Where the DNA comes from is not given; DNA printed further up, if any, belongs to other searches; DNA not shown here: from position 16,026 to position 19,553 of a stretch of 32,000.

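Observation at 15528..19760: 1410-aa Sec-type secreted multicopper oxidase with tandem FN3 domains in a presumably strictly anaerobic methanogen/ANME-type archaeon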

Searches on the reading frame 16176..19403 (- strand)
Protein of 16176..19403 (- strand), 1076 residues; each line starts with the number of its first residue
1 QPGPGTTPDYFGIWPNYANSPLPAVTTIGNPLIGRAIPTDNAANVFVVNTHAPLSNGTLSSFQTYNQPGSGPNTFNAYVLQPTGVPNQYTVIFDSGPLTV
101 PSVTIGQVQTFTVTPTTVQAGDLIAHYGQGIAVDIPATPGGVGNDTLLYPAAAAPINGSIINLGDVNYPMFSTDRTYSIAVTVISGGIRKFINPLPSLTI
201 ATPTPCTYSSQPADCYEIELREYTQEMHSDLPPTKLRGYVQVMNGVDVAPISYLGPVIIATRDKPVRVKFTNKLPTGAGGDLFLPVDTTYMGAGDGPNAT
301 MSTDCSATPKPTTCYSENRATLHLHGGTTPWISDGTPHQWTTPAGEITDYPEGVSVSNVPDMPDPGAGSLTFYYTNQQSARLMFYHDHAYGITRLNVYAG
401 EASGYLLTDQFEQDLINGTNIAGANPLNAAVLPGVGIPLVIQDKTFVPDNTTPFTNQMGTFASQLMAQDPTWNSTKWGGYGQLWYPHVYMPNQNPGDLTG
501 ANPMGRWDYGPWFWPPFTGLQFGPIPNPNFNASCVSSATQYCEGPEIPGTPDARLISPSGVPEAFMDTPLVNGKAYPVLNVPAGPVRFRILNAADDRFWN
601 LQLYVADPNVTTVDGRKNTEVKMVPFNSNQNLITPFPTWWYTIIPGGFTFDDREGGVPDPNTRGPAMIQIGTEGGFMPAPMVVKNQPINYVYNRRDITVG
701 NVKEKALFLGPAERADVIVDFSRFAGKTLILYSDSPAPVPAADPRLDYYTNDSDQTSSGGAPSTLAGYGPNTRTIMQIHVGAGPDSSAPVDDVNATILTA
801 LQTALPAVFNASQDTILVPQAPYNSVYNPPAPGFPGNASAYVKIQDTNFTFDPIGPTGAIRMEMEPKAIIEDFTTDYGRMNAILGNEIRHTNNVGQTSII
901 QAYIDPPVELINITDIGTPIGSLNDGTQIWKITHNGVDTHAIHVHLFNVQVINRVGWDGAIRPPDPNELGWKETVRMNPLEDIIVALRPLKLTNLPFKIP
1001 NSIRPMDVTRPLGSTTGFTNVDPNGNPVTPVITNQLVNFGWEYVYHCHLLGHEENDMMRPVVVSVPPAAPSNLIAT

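Call 30: predict_structure(alignment_id=A1)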
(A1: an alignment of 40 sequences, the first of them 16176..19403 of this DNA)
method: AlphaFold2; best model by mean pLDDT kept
length: 1076 residues; sequences in the alignment: 40
mean_pLDDT: 72.3   pTM: 0.79
mean pLDDT of the five models: 72.3, 71.9, 69.7, 68.9, 62.8
residues with pLDDT >= 90: 260; 70-90: 401; 50-70: 228; < 50: 187
segments of 3 or more residues with pLDDT < 50: 1-5, 8-10, 12-16, 279-293, 323-330, 332-335, 377-405, 485-525, 547-565, 738-755, 757-762, 830-833, 835-839, 874-879, 1051-1055, 1066-1076
pLDDT, mean of each block of 10 residues (from residue 1): 45 54 85 92 90 91 96 95 95 95 95 91 95 78 84 93 92 91 89 88 80 83 85 78 88 71 73 65 35 58 63 65 47 54 69 55 70 57 40 34 55 92 90 89 77 71 72 58 46 41 29 27 48 66 51 35 57 92 94 76 93 87 82 83 61 68 95 86 81 57 73 88 96 65 40 43 69 89 87 95 91 79 71 48 86 73 86 49 74 64 71 59 76 78 80 83 84 81 85 59 72 79 80 78 68 55 55 30
secondary structure, 60 per line:
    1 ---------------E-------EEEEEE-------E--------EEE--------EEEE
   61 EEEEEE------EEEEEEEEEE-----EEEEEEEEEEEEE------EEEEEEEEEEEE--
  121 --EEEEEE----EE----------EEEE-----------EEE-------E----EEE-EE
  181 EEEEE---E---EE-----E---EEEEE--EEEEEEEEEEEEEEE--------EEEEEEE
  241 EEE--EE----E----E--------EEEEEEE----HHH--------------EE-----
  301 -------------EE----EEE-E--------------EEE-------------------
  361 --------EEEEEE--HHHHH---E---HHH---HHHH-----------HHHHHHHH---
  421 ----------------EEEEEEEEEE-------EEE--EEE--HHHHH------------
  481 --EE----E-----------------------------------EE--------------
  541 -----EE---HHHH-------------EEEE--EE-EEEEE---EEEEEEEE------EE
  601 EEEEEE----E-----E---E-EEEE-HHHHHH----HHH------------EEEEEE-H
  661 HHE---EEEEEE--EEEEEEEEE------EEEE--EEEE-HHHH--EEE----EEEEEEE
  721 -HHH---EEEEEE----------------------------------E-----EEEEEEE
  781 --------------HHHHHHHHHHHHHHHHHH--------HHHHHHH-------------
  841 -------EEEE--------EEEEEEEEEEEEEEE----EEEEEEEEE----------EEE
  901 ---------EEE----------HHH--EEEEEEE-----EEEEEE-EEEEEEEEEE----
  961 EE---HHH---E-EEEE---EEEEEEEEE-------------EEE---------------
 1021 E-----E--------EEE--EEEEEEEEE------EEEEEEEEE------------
elements in order (helices of 4 or more, strands of 3 or more residues): E24-29 E46-48 E57-66 E73-82 E88-100 E107-118 E123-128 E145-148 E160-162 E175-177 E179-185 E204-208 E211-225 E234-243 E266-272 E320-322 E339-341 E369-374 H377-381 H395-398 H410-417 E437-446 E454-456 E459-461 H464-468 H551-554 E568-571 E577-581 E585-592 E599-606 E623-626 H628-633 E653-658 E667-672 E675-683 E690-693 E696-699 H701-704 E707-709 E714-720 E728-733 E774-780 H795-812 H821-827 E848-851 E860-874 E879-887 E898-900 E910-912 E928-934 E940-945 E947-956 E974-977 E981-989 E1003-1005 E1036-1038 E1041-1049 E1056-1064

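Call 34: fold_search(model_id=the predicted structure, library=pdb)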
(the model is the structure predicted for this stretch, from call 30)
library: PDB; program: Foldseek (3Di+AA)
matches with E <= 10: 1388; with E <= 0.001: 129
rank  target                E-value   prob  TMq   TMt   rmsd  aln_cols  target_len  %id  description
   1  2wsd                  3.5e-28  1.00  0.35  0.71   9.2       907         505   21  Proximal mutations at the type 1 Cu site of CotA-laccase: I494A mutant (released 2010-09-29)
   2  7z5p_B                4.3e-28  1.00  0.36  0.73   8.9       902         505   22  Bilirubin oxidase from Bacillus pumilus (released 2022-05-11)
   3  4akq                  5.0e-28  1.00  0.36  0.73   9.1       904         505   20  Mutations in the neighbourhood of CotA-laccase trinuclear site: E498D mutant (released 2012-03-14)
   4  5zlj                  5.0e-28  1.00  0.35  0.71   9.0       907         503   20  Crystal structure of CotA native enzyme, PH8.0 (released 2018-05-16)
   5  4yvu                  5.0e-28  1.00  0.35  0.71   8.6       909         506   20  Crystal structure of CotA native enzyme in the acid condition, PH5.6 (released 2016-03-30)
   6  7y8c_A                8.0e-28  1.00  0.35  0.74   7.7       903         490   20  Crystal structure of CotA laccase complexed with syringaldehyde (released 2023-06-28)
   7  5zlk                  8.9e-28  1.00  0.37  0.75   7.5       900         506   21  Mutation in the trinuclear site of CotA-laccase: H493A mutant, PH 8.0 (released 2018-05-16)
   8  4ako                  9.4e-28  1.00  0.36  0.72   9.2       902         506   21  Mutations in the neighbourhood of CotA-laccase trinuclear site: E498L mutant (released 2012-03-14)
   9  1w6l                  1.0e-27  1.00  0.35  0.72   8.9       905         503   20  3D structure of CotA incubated with CuCl2 (released 2005-10-26)
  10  4akp                  1.2e-27  1.00  0.35  0.72   9.0       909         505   20  Mutations in the neighbourhood of CotA-laccase trinuclear site: E498T mutant (released 2012-03-14)
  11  4a67                  1.5e-27  1.00  0.35  0.71   9.1       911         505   20  Mutations in the neighbourhood of CotA-laccase trinuclear site: D116E mutant (released 2012-01-25)
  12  4q89_A                2.7e-27  1.00  0.36  0.73   8.2       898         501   20  Crystal Structure of the CotA native enzyme (released 2015-04-29)
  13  1gsk                  2.8e-27  1.00  0.35  0.72   9.0       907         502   20  Crystal structure of CotA, an endospore coat protein from Bacillus subtilis (released 2003-05-21)
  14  1w8e                  2.8e-27  1.00  0.36  0.72   8.3       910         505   20  3D structure of CotA incubated with hydrogen peroxide (released 2005-10-26)
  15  7y8b_A                3.1e-27  1.00  0.35  0.73   8.2       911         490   21  Crystal structure of CotA laccase complexed with syringic acid (released 2023-06-28)
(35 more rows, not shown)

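Call 41: find_related_loci(query=A1, collection=genome_contigs, flank=6000)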
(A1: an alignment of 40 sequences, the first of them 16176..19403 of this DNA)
Query A1 (1076 aa) in genome_contigs; peptide patterns used: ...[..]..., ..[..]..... (x = any residue, [..] = any of these).
600 stretches matched a pattern (row limit reached: there are more); 589 encode a relative of the query (tblastn E <= 1e-3); the best 80 are kept; 80 distinct loci.
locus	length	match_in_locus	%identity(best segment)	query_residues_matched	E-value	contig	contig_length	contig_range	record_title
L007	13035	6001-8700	64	183-1076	0e+0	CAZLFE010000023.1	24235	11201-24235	MAG TPA_asm: uncultured Nitrospiraceae bacterium isolate binchicken_co325_89 genome assembly, contig: NODE_435_length_24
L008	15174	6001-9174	50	3-1065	0e+0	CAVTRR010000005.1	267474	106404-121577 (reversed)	MAG: uncultured delta proteobacterium isolate MFD00905.bin.1.232 genome assembly, contig: contig_18820, whole genome sho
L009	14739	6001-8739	56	168-1075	0e+0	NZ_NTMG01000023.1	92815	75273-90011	Candidatus Methanoperedens sp. BLZ2 CMPBLZ2contig_35, whole genome shotgun sequence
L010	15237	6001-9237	50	7-1071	0e+0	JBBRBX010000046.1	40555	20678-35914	MAG: Caldilineales bacterium isolate Co_metawrap_2370 Cmw_2370_k141_19659157_length_40555_cov_10.9990, whole genome shot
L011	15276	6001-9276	51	2-1070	0e+0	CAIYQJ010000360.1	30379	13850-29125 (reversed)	MAG: uncultured Chloroflexi bacterium isolate Kiruna_bin-01429 genome assembly, contig: bin-01429:360/476, whole genome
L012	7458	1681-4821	50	4-1075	0e+0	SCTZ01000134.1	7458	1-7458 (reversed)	MAG: Chloroflexota bacterium isolate FW602_bin.16 FW602_bin.16-72349, whole genome shotgun sequence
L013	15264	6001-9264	50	8-1075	0e+0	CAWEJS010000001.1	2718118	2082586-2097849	MAG: uncultured Acidobacteriota bacterium isolate MFD05942.bin.1.7 genome assembly, contig: contig_22890, whole genome s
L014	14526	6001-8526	56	187-1076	0e+0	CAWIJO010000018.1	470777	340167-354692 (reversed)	MAG: uncultured Actinomycetes bacterium isolate MFD04944.bin.1.104 genome assembly, contig: contig_39220, whole genome s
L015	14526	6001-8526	56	187-1076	0e+0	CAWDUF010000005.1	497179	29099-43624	MAG: uncultured Actinomycetota bacterium isolate MFD05442.bin.2.64 genome assembly, contig: contig_16205, whole genome s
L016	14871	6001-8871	52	2-1075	0e+0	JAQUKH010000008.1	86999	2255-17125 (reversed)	MAG: bacterium isolate STD1_102 NODE_526_length_86999_cov_4.043800_Sandtown_D1, whole genome shotgun sequence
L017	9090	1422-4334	52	187-1076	0e+0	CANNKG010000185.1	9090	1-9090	MAG: Methylococcaceae bacterium isolate ZH-Oct18-51 genome assembly, contig: ZH-Oct18-C8195, whole genome shotgun sequen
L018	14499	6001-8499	55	183-1071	0e+0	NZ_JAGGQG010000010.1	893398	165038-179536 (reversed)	Bacillus sp. ISL-18 ISL18_11, whole genome shotgun sequence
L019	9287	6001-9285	49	4-1064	0e+0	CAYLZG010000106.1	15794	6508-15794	MAG TPA_asm: uncultured Anaerolineales bacterium isolate SRP239243_co2_359 genome assembly, contig: NODE_6131_length_157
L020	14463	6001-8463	56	187-1071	0e+0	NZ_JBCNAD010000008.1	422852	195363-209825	Neobacillus pocheonensis strain NRS-386 NRS_0386_contig_0000008, whole genome shotgun sequence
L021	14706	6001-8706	54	184-1076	0e+0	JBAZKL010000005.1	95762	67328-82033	MAG: Candidatus Omnitrophota bacterium isolate SO_2017_LW4_142 scaffold_710_c1_LW137-91_2017, whole genome shotgun seque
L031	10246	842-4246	47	8-1076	0e+0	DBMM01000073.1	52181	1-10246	MAG TPA_asm: Geobacter sp. UBA698 UBA698_contig_2614, whole genome shotgun sequence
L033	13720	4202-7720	44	2-1067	0e+0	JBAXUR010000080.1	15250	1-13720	MAG: Methylococcaceae bacterium isolate ELA666 MAG666_80, whole genome shotgun sequence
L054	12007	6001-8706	50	188-1070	0e+0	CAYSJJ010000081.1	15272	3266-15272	MAG TPA_asm: uncultured Geobacter sp. isolate binchicken_co158_41 genome assembly, contig: NODE_3376_length_15272_cov_4.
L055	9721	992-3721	50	176-1070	0e+0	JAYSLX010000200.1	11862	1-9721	MAG: Geobacteraceae bacterium isolate GFS_10510 GFS_10510_199, whole genome shotgun sequence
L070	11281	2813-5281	52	188-1064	0e+0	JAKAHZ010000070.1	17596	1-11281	MAG: Nitrospirae bacterium isolate WY3.bin154 NODE_5380_length_17596_cov_1.520236, whole genome shotgun sequence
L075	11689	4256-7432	46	181-1073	0e+0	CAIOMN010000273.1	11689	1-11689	MAG: uncultured Methylococcaceae bacterium isolate Ki2-D4_bin-0825 genome assembly, contig: bin-0825:273/280, whole geno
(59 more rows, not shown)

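Call 45: search_protein_families(library=pfam, proteins=[L031:731-5152:+, L031:5212-5838:+, L031:6092-7429:+, L054:5563-9993:+, L054:3813-5126:+, L054:2535-3038:+, L054:1861-2451:+, L054:1120-1860:+, L054:161-1099:+, L054:10156-10608:+], max_evalue=0.001)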
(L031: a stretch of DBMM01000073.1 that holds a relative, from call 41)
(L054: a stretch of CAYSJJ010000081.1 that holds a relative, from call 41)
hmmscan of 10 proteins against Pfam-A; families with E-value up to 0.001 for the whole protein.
L031:731-5152:+ (1473 aa): 2 families
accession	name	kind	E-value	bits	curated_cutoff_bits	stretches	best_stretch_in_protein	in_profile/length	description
PF07731.20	Cu-oxidase_2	-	2.4e-11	44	20.4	1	1009-1087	27-107/137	Multicopper oxidase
PF00041.27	fn3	-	2.4e-08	34.5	25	1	1383-1468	2-82/84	Fibronectin type III domain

L031:5212-5838:+ (208 aa): 1 family
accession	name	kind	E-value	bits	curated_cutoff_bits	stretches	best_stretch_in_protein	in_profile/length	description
PF07589.16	PEP-CTERM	-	5.3e-07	29.9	20.7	1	181-202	1-22/24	PEP-CTERM motif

L031:6092-7429:+ (445 aa): 4 families
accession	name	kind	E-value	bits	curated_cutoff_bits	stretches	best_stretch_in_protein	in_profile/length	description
PF03150.19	CCP_MauG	-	3.6e-31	109.2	25.6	1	30-208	4-145/149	Di-haem cytochrome c peroxidase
PF00034.26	Cytochrom_C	-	2.4e-05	26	21.3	0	33-70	4-35/90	Cytochrome c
PF13442.11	Cytochrome_CBB3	-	0.00022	21.9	27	0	259-290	9-33/68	Cytochrome C oxidase, cbb3-type, subunit III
PF09086.16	DUF1924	-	0.00081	20.1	22.5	0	30-67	8-46/96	Domain of unknown function (DUF1924)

L054:5563-9993:+ (1476 aa): 3 families
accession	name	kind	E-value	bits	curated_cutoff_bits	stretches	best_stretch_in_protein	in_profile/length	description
PF17957.7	Big_7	-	5.4e-13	49.8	24.1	1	1141-1211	1-70/70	Bacterial Ig domain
PF07731.20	Cu-oxidase_2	-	8.3e-08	32.5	20.4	0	895-972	30-110/137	Multicopper oxidase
PF00041.27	fn3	-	0.00057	20.5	25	0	1052-1130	6-80/84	Fibronectin type III domain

L054:3813-5126:+ (437 aa): 1 family
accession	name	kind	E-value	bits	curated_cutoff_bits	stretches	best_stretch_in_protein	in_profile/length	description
PF00953.26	Glycos_transf_4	-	7.5e-43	146.7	27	1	70-225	2-158/160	Glycosyl transferase family 4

L054:2535-3038:+ (167 aa): 0 families

L054:1861-2451:+ (196 aa): 0 families

L054:1120-1860:+ (246 aa): 2 families
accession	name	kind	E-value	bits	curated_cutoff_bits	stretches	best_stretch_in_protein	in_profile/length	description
PF09098.15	Dehyd-heme_bind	-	4.1e-06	27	25.2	1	169-227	2-66/167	Quinohemoprotein amine dehydrogenase A, alpha subunit, haem binding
PF06197.19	DUF998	-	1.8e-05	24.9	30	1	20-136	66-183/184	Protein of unknown function (DUF998)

L054:161-1099:+ (312 aa): 2 families
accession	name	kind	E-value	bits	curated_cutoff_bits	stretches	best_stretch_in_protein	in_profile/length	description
PF00990.26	GGDEF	-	2.8e-42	144.6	23.8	1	139-298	1-161/161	Diguanylate cyclase, GGDEF domain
PF00072.30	Response_reg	-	6.8e-26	91.1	30.2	1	3-115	1-110/111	Response regulator receiver domain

L054:10156-10608:+ (150 aa): 0 families

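Call 54: find_homologous_proteins(query=L031:731-5152:+, max_evalue=1e-20)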
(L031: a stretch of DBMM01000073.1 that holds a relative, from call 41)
Query L031:731-5152:+ (1473 aa): 5466 proteins with E <= 1e-20 among 8000 candidates; the best 120 are listed.
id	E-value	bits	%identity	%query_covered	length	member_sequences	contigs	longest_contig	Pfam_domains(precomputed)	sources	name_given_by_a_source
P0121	0.0e+0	3422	100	100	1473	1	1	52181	PF07731.21,PF00041.28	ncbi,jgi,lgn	-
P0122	0.0e+0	2380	73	100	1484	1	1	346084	PF07731.21,PF00041.28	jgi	-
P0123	0.0e+0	2112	72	85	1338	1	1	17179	PF07731.21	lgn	-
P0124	0.0e+0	2092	72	85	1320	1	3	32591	PF07731.21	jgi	-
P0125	0.0e+0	2043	66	85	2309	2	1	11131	PF07731.21,PF25833.1,PF00041.28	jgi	-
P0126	0.0e+0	2039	71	86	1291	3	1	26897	PF07731.21,PF00041.28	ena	-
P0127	0.0e+0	1978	68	82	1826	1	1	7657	PF07731.21,PF00041.28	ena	-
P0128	0.0e+0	1977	65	86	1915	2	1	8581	PF07731.21,PF00041.28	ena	-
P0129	0.0e+0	1973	67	85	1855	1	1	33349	PF07731.21,PF00041.28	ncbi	ncbi:MAG: multicopper oxidase domain-containing protein [Chloroflexota bacterium]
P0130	0.0e+0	1967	67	85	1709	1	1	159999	PF07731.21,PF00041.28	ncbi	-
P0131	0.0e+0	1952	67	85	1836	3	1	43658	PF07731.21,PF24489.2,PF00041.28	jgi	jgi:FtsP/CotA-like multicopper oxidase with cupredoxin domain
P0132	0.0e+0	1945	68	85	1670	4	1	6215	PF07731.21,PF00041.28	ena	-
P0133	0.0e+0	1941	66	87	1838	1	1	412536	PF07731.21,PF00041.28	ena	-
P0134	0.0e+0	1940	67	86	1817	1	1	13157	PF07731.21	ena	-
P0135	0.0e+0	1936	66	85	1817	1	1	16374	PF07731.21,PF00041.28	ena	-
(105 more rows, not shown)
